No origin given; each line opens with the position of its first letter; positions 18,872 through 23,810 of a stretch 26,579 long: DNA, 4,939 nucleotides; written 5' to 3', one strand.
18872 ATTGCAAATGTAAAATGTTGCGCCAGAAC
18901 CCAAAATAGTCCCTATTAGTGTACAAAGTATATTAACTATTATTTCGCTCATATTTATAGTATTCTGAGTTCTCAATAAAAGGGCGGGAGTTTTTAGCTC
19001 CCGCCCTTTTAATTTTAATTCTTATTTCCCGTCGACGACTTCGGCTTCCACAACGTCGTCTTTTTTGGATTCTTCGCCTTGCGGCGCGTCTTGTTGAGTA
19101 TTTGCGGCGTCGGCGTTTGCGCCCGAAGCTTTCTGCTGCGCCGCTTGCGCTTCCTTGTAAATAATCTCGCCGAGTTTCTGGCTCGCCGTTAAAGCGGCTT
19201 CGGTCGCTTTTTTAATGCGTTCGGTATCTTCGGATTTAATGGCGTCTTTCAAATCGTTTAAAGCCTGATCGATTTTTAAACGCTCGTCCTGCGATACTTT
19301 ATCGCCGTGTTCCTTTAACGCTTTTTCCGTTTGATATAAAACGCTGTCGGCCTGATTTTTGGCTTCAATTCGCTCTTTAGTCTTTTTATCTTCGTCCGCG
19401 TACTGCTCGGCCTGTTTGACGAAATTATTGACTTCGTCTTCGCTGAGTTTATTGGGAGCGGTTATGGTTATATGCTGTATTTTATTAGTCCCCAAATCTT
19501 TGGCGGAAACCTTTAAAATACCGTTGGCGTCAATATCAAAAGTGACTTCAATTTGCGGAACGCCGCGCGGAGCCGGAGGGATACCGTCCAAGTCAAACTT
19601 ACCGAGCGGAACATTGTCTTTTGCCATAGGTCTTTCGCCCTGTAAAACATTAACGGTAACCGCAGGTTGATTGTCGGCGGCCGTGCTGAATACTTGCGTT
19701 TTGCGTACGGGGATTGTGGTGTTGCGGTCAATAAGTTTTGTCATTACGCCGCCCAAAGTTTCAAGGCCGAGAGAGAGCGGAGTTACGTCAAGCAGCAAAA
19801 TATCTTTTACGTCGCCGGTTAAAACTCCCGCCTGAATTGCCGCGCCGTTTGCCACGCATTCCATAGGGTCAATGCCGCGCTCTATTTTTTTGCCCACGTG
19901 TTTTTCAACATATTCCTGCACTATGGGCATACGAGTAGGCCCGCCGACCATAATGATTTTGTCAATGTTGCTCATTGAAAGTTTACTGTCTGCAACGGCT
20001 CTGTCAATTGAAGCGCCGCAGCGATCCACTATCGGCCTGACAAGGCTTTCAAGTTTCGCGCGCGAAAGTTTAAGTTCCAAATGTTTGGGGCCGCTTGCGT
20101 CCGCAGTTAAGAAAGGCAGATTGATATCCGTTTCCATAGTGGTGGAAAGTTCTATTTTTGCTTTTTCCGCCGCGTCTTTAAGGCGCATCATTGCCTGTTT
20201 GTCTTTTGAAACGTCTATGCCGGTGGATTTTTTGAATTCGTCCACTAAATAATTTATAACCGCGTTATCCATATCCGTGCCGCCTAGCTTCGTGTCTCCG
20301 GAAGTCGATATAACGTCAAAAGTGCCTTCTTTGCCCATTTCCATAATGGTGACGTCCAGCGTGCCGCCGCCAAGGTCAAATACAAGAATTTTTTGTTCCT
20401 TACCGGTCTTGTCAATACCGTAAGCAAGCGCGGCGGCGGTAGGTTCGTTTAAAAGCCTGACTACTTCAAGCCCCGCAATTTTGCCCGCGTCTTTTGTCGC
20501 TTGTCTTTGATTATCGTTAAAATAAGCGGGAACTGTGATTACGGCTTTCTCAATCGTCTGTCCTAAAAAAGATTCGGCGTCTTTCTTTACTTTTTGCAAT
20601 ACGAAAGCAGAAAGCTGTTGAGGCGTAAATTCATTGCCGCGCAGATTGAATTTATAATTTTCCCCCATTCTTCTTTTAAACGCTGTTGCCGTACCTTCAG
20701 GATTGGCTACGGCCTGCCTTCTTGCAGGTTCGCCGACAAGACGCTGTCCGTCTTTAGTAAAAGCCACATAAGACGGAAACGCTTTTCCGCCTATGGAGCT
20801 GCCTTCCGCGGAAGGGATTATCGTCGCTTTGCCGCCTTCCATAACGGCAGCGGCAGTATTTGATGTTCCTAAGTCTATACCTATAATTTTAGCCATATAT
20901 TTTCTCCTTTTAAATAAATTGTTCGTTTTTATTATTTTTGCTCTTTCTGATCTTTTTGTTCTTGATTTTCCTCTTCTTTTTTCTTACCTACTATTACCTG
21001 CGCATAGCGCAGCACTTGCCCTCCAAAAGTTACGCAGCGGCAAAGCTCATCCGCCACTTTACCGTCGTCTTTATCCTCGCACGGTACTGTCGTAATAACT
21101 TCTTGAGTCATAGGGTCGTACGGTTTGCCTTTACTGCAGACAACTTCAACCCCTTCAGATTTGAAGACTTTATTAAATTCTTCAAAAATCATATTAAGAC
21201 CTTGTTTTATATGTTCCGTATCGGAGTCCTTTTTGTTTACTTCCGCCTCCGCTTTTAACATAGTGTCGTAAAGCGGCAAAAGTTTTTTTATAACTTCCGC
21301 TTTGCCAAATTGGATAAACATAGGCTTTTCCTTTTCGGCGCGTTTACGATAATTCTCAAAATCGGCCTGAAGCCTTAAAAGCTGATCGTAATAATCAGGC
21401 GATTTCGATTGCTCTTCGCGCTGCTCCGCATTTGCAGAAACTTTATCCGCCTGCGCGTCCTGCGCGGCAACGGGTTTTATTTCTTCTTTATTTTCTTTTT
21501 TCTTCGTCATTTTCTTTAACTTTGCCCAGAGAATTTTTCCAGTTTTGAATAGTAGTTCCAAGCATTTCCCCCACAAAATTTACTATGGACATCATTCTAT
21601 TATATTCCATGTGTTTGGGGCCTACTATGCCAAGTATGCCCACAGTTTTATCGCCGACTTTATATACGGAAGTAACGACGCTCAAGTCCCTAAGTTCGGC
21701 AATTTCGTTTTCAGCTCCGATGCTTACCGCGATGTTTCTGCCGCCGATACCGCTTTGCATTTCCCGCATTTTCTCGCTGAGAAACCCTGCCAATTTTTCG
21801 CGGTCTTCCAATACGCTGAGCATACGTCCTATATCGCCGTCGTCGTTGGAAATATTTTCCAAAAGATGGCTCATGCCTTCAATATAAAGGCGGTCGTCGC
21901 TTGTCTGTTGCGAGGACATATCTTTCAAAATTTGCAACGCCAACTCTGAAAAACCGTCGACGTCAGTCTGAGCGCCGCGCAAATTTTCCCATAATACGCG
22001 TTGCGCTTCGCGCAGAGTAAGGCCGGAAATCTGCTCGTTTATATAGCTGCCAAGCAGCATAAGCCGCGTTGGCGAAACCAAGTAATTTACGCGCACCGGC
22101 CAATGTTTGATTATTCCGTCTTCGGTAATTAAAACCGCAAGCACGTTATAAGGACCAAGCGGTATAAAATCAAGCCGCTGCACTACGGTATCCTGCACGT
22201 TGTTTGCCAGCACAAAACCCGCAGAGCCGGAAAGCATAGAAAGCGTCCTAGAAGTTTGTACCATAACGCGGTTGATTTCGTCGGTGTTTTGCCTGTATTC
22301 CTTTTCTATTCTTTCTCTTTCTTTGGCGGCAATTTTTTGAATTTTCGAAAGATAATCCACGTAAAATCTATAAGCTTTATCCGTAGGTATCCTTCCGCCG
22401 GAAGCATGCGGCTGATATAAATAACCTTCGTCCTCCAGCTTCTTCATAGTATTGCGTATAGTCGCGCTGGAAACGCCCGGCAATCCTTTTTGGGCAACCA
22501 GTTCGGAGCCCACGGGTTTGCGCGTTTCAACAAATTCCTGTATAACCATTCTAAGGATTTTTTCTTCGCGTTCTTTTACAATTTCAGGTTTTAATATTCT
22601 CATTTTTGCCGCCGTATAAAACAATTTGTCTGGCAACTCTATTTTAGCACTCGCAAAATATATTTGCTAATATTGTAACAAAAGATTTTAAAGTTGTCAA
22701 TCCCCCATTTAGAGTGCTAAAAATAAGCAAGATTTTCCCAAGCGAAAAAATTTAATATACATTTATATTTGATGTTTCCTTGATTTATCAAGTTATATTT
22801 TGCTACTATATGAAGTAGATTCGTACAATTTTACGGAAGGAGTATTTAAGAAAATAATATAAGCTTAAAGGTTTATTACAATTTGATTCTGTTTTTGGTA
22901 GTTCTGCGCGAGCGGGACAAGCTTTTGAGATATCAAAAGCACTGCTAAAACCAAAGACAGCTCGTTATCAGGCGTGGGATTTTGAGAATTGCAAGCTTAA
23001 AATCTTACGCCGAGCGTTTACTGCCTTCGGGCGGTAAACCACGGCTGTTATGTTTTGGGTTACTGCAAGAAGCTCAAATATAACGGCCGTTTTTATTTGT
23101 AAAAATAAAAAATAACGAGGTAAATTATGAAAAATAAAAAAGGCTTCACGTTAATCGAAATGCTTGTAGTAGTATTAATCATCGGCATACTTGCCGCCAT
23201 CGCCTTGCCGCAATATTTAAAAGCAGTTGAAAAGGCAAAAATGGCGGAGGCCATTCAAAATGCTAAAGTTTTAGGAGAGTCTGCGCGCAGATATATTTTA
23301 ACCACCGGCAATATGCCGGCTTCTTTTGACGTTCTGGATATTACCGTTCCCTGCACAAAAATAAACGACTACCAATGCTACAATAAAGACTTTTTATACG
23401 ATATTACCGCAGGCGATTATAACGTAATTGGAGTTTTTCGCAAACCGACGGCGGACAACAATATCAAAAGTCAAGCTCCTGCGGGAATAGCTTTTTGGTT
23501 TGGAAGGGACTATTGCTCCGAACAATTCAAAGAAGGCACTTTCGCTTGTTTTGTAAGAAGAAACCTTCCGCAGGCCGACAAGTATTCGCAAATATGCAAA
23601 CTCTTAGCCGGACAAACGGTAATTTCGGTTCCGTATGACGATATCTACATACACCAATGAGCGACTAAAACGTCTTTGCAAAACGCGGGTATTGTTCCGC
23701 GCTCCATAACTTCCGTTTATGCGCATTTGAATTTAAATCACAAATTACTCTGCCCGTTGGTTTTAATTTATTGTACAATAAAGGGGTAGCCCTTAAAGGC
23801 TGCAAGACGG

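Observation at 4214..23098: Family of terminator-containing structured leaders in front of cell-surface genes: candidate undescribed riboswitch/attenuator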

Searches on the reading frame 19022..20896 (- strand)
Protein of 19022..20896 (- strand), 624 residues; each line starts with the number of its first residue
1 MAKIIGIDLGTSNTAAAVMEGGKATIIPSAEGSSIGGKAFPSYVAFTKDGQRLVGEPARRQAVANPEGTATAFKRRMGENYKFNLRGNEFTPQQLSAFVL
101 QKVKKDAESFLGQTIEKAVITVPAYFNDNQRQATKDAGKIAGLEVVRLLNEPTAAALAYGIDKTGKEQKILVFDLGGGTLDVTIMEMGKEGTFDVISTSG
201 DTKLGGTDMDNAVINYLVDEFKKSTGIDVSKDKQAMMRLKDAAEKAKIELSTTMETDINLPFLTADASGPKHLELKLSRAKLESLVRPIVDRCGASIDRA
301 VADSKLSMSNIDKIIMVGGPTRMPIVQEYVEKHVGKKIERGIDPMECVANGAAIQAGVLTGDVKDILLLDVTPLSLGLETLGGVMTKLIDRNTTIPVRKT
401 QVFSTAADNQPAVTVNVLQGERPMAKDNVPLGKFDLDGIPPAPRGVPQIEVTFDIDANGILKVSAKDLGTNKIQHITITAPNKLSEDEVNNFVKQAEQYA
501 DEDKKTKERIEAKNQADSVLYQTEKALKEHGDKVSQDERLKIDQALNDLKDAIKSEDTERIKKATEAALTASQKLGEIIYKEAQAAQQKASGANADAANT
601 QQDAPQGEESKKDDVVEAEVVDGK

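Call 4: search_protein_families(library=pfam, proteins=[window:19022-20896:-], max_evalue=0.01)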
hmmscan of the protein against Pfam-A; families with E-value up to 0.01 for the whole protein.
window:19022-20896:- (624 aa): 2 families
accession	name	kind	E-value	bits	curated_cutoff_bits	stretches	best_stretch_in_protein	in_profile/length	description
PF00012.26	HSP70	-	5.7e-225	748.5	20.6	2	84-580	102-598/599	Hsp70 protein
PF06723.19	MreB_Mbl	-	7.5e-21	74.7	27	1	100-354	82-317/327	MreB/Mbl protein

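Call 26: find_related_loci(query=window:19022-20896:-, collection=genome_contigs, flank=500)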
Query window:19022-20896:- (624 aa) in genome_contigs; peptide patterns used: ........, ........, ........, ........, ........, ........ (x = any residue, [..] = any of these).
268 stretches matched a pattern; 197 encode a relative of the query (tblastn E <= 1e-3); the best 80 are kept; 80 distinct loci.
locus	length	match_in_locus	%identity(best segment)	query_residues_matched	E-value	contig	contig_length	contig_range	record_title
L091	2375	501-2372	92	1-624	0e+0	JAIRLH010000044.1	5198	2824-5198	MAG: Elusimicrobiota bacterium isolate Cc175_bin38 k119_873540, whole genome shotgun sequence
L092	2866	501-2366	90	1-624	0e+0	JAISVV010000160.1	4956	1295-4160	MAG: Elusimicrobiota bacterium isolate Mx356_bin5 k119_1207876, whole genome shotgun sequence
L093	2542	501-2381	90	1-624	0e+0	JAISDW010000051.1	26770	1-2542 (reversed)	MAG: Elusimicrobiota bacterium isolate Gx485_bin153 k119_3782625, whole genome shotgun sequence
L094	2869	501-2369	90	1-624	0e+0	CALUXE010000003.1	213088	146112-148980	MAG: uncultured Elusimicrobiales bacterium isolate BRZ_KS__bin100 genome assembly, contig: BRZ_KS__NODE_29_length_213088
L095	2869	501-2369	90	1-624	0e+0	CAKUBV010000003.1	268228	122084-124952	MAG: uncultured Elusimicrobiales bacterium isolate REFINED_METABAT215_TOP10_CONTIGS_1500_ASSEMBLY_K77_MERGED__Hadza_MoBi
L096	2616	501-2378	90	1-624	0e+0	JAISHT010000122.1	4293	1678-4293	MAG: Elusimicrobiota bacterium isolate Hm464_bin23 k119_649606, whole genome shotgun sequence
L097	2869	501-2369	90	1-624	0e+0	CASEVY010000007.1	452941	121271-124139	uncultured bacterium isolate SI.A83.metabat-bins.18 genome assembly, contig: SI.A83.metabat-bins.18.fa_k141_201636, whol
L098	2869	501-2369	90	1-624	0e+0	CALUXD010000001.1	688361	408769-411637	MAG: uncultured Elusimicrobiales bacterium isolate BRZ_GG__bin76 genome assembly, contig: BRZ_GG__NODE_1_length_688361_c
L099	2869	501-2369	89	1-624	0e+0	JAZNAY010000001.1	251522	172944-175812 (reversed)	MAG: Elusimicrobiaceae bacterium isolate T1900044744_TS20190210.MAGScoT_cleanbin_000014 SGB_2099_k141_1974664, whole gen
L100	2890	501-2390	88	1-622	0e+0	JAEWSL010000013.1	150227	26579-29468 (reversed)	MAG: Elusimicrobia bacterium isolate OH_SDB_106 k127_608416, whole genome shotgun sequence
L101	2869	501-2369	89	1-624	0e+0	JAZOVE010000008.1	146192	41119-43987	MAG: Elusimicrobiaceae bacterium isolate T1900045528_YK20190222.MAGScoT_cleanbin_000006 SGB_7713_k141_271566, whole geno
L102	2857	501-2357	90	1-622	0e+0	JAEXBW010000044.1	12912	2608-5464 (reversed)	MAG: Elusimicrobia bacterium isolate OH_SFB_89 k127_1024822, whole genome shotgun sequence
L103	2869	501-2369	89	1-624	0e+0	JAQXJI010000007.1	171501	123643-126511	MAG: Elusimicrobia bacterium isolate SUG1247 k141_6903745, whole genome shotgun sequence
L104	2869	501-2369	88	1-624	0e+0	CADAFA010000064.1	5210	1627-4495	MAG: uncultured Elusimicrobium sp. isolate RUG13237 genome assembly, contig: RUG13237_asm_64, whole genome shotgun seque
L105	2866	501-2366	88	1-624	0e+0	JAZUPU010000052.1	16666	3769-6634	MAG: Elusimicrobiaceae bacterium isolate T1900044864_TS20190330.MAGScoT_cleanbin_000006 SGB_3118_k141_936661, whole geno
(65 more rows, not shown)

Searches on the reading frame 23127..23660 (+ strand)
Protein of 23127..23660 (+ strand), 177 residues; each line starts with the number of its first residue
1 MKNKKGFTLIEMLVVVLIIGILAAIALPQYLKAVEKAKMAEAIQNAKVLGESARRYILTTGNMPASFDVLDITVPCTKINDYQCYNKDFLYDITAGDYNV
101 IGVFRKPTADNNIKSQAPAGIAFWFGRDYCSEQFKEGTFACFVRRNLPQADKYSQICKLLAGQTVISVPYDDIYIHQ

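Call 4: search_protein_families(library=pfam, proteins=[window:23127-23660:+], max_evalue=0.01)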
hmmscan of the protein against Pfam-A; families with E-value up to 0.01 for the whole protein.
window:23127-23660:+ (177 aa): 1 family
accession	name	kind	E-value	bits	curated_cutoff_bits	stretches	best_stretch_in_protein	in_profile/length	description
PF07963.17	N_methyl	-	2.2e-10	40.1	21.2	1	1-27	1-27/27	Prokaryotic N-terminal methylation motif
